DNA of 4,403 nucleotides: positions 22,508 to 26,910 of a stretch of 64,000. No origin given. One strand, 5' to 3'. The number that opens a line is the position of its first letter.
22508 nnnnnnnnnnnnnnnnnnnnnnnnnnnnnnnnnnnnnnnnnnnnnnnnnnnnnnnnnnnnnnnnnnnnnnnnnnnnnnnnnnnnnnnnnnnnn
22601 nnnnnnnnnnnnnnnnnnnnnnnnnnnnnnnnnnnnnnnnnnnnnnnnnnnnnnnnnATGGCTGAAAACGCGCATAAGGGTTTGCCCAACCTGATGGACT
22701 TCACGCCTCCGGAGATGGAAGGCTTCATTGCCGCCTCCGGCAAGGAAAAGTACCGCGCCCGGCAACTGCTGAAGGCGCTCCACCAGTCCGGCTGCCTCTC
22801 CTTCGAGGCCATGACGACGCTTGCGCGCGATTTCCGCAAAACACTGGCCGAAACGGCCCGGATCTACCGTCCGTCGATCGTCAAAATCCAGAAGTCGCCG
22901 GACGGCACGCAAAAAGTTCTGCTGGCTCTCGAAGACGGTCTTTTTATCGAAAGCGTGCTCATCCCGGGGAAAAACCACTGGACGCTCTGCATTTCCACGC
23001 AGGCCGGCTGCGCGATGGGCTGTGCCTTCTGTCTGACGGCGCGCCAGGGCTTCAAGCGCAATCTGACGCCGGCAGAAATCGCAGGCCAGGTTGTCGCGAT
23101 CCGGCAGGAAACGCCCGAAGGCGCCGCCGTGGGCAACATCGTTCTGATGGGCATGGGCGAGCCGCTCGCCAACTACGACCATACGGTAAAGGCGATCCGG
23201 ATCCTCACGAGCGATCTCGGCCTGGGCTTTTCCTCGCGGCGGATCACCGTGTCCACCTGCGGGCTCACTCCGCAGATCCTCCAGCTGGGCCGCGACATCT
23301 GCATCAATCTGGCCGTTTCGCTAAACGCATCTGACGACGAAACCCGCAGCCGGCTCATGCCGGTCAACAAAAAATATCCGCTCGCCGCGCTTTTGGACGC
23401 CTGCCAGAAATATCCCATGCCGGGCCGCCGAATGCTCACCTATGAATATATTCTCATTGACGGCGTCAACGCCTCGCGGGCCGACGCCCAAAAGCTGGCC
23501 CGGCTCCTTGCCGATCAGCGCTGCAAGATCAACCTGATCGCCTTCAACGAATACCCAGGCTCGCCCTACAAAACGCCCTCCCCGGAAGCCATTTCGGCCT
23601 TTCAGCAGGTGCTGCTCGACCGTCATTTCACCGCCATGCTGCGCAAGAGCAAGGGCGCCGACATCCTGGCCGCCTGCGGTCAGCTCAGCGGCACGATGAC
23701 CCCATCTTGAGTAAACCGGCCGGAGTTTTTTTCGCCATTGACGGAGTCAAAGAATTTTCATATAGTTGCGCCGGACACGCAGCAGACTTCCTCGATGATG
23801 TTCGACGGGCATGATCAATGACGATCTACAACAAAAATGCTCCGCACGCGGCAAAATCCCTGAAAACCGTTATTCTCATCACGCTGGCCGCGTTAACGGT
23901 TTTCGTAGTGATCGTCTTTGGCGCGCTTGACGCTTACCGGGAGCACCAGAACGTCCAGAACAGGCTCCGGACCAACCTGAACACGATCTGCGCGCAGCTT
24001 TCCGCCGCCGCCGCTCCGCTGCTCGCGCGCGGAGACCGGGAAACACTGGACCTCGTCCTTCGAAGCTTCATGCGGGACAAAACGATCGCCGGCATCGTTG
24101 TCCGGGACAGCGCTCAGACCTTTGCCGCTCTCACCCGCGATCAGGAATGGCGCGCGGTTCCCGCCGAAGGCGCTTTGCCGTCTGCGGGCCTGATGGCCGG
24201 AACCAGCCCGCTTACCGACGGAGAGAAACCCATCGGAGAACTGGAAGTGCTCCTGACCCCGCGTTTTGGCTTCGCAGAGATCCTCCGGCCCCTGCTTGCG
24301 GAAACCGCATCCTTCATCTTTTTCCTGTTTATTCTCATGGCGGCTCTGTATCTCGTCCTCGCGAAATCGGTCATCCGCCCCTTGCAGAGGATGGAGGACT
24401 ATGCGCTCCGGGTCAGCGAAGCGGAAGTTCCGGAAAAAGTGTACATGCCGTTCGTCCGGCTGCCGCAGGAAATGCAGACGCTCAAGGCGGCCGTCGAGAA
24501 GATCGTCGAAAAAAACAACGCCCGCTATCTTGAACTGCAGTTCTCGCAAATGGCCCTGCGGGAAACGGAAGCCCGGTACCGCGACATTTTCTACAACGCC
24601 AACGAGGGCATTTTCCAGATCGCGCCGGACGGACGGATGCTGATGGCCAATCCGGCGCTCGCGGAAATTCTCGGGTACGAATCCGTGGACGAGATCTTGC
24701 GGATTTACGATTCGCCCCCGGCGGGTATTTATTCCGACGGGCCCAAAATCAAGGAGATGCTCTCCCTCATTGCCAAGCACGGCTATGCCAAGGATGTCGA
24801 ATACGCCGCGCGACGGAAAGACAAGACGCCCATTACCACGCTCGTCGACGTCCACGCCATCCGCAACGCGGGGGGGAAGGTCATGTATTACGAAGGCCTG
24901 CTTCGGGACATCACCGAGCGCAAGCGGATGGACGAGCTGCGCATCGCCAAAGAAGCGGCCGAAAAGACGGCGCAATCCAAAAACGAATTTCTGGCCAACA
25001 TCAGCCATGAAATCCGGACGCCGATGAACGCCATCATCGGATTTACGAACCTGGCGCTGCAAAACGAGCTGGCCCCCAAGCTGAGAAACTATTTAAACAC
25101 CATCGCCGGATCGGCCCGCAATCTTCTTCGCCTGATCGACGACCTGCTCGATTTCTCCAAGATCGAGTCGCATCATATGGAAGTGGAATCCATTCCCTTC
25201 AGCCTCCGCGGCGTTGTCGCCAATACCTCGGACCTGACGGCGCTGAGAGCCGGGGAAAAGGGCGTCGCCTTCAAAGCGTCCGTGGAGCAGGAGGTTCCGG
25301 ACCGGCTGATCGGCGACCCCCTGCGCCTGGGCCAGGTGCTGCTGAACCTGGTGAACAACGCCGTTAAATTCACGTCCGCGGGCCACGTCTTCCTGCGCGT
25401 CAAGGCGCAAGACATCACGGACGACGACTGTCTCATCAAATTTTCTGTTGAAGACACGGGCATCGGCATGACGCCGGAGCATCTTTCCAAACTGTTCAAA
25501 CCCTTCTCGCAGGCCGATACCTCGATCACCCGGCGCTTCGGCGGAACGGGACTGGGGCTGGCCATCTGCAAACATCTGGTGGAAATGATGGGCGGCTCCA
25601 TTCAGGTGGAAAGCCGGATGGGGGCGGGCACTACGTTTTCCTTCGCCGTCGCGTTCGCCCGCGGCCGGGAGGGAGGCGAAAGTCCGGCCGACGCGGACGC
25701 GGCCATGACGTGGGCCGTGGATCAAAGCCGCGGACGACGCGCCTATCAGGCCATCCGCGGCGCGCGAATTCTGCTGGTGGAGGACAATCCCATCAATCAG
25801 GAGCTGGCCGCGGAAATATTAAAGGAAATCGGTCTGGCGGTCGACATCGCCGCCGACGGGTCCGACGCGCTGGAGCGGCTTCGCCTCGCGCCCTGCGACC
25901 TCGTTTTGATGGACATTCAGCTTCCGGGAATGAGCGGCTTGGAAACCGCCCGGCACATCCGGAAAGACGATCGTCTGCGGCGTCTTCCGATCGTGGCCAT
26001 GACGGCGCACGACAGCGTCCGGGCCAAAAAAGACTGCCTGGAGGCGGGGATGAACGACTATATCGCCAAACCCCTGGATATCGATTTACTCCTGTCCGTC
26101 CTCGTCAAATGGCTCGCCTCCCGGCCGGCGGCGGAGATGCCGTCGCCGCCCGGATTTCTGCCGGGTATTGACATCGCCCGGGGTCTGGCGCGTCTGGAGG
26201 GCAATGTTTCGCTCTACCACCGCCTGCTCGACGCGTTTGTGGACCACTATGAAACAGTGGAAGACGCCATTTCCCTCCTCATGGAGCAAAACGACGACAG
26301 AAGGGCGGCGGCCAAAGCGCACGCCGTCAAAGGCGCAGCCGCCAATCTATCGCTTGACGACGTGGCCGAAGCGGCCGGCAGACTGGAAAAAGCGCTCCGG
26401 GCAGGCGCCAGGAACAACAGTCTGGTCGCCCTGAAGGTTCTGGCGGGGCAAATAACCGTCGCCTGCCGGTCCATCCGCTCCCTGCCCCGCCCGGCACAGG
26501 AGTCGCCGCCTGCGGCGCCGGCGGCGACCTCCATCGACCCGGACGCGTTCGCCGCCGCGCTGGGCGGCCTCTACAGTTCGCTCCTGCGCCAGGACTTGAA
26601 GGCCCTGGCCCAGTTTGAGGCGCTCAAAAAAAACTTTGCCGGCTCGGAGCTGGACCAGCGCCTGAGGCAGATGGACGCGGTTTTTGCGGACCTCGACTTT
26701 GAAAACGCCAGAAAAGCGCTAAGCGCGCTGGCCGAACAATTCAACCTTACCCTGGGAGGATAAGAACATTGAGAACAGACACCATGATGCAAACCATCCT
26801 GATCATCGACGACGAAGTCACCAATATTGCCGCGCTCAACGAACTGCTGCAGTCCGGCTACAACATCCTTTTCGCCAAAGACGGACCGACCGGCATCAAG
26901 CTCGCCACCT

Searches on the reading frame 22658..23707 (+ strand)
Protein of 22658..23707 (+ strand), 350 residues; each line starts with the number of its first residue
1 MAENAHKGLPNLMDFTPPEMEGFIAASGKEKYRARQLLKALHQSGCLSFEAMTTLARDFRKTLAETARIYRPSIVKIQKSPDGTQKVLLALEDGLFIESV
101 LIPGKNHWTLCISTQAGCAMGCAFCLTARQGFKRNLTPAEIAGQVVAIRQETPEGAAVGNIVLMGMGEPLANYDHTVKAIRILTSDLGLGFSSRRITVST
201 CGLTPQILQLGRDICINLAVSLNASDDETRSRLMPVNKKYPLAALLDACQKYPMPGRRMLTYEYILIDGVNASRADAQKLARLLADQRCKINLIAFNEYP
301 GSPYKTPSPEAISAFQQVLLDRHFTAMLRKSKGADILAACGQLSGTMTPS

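Call 73: search_protein_families(library=pfam, proteins=[window:22658-23707:+], max_evalue=0.00001)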
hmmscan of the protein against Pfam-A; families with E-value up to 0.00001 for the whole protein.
window:22658-23707:+ (350 aa): 2 families
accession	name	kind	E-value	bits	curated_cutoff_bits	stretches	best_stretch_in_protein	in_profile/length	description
PF21016.3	RlmN_N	-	1.5e-15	57.1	24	1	11-69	2-60/60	Ribosomal RNA large subunit methyltransferase N-terminal domain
PF04055.27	Radical_SAM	-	3.1e-14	53.9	29.5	1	112-273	1-157/166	Radical SAM superfamily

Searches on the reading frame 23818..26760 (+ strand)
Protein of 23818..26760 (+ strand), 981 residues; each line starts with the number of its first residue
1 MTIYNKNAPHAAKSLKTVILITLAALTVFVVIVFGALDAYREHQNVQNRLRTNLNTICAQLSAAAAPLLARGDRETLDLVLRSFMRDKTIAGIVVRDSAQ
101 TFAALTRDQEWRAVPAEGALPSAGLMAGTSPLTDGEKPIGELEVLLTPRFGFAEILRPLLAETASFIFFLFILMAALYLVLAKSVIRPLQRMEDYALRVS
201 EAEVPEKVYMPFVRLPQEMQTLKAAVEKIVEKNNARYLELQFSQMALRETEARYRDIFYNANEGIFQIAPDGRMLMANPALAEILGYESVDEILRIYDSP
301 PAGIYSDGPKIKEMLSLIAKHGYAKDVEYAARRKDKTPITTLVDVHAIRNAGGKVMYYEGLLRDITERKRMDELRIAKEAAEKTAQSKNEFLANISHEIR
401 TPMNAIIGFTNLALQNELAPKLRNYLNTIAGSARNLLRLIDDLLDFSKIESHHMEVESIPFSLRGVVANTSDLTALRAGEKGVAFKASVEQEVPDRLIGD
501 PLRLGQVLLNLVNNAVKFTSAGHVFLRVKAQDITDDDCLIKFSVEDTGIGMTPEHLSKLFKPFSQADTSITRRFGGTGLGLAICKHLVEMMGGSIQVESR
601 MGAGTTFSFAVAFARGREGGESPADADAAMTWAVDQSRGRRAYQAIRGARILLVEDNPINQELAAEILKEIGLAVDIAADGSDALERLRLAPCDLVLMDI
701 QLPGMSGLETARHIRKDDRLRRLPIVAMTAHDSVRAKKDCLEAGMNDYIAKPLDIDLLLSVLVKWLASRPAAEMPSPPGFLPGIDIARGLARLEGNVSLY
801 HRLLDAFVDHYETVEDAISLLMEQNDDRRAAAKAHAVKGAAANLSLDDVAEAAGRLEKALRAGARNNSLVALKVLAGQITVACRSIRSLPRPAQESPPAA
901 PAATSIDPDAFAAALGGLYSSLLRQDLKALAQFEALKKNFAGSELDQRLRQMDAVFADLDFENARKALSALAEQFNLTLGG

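Call 73: search_protein_families(library=pfam, proteins=[window:23818-26760:+], max_evalue=0.00001)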
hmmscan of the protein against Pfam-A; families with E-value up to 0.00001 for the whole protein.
window:23818-26760:+ (981 aa): 7 families
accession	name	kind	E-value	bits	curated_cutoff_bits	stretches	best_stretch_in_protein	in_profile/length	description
PF02518.31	HATPase_c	-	2.3e-31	109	26.4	1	499-611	1-107/111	Histidine kinase-, DNA gyrase B-, and HSP90-like ATPase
PF00072.30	Response_reg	-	1.4e-28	99.7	30.2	1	651-761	1-109/111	Response regulator receiver domain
PF00512.31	HisKA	-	3.2e-21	75.6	26.9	1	387-451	1-65/66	His Kinase A (phospho-acceptor) domain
PF01627.28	Hpt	-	5.4e-10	39.8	24.6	1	803-874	2-73/84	Hpt domain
PF13426.13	PAS_9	-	3.3e-09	37.4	27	1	263-367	2-103/103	PAS domain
PF00989.32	PAS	-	6.9e-07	29.7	22.6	1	253-365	2-113/113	PAS fold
PF13188.13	PAS_8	-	3.7e-06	27.1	21.8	0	252-305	1-55/65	PAS domain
